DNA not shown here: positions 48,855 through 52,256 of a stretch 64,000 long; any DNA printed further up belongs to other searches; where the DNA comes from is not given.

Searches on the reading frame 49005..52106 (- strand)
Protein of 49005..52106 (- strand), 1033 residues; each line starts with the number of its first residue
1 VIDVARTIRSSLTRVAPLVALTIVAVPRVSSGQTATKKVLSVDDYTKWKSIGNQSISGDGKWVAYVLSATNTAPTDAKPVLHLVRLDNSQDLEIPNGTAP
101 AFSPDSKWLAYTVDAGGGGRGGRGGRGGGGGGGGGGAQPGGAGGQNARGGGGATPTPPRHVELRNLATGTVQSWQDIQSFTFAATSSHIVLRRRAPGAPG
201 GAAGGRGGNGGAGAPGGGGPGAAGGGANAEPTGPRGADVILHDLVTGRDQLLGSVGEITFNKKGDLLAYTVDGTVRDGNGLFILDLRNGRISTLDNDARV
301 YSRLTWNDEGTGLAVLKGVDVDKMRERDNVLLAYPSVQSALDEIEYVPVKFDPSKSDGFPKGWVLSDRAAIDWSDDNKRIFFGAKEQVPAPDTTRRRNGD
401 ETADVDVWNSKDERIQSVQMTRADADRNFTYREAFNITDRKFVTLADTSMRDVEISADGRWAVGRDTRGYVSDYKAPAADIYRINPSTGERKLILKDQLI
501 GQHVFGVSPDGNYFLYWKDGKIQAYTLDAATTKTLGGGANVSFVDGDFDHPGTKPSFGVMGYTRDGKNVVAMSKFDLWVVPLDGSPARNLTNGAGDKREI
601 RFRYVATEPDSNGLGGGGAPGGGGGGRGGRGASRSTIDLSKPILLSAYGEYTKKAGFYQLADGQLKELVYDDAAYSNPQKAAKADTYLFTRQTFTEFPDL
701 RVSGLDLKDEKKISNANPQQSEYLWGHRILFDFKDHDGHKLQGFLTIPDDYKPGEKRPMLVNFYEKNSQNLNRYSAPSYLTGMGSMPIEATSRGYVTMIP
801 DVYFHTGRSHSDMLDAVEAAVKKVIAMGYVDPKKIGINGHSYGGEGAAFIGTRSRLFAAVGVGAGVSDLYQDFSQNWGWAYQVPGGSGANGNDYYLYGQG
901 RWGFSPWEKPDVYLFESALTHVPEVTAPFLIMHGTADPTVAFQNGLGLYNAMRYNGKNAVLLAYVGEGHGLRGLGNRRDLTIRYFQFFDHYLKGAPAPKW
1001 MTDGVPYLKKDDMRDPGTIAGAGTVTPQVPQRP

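Call 32: search_protein_families(library=pfam, proteins=[window:49005-52106:-])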
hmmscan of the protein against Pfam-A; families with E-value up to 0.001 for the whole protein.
window:49005-52106:- (1033 aa): 4 families
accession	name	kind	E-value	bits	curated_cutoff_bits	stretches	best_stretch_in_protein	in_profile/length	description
PF00326.27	Peptidase_S9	-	8e-25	88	22.6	1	817-994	48-212/213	Prolyl oligopeptidase family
PF01738.24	DLH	-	1.7e-07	31.5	21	0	916-970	133-187/217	Dienelactone hydrolase family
PF20434.5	BD-FAE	-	2.2e-06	27.8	26.8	1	905-951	168-214/215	BD-FAE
PF07676.18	PD40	-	2.9e-05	24.4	20.9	1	96-118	10-33/38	WD40-like Beta Propeller Repeat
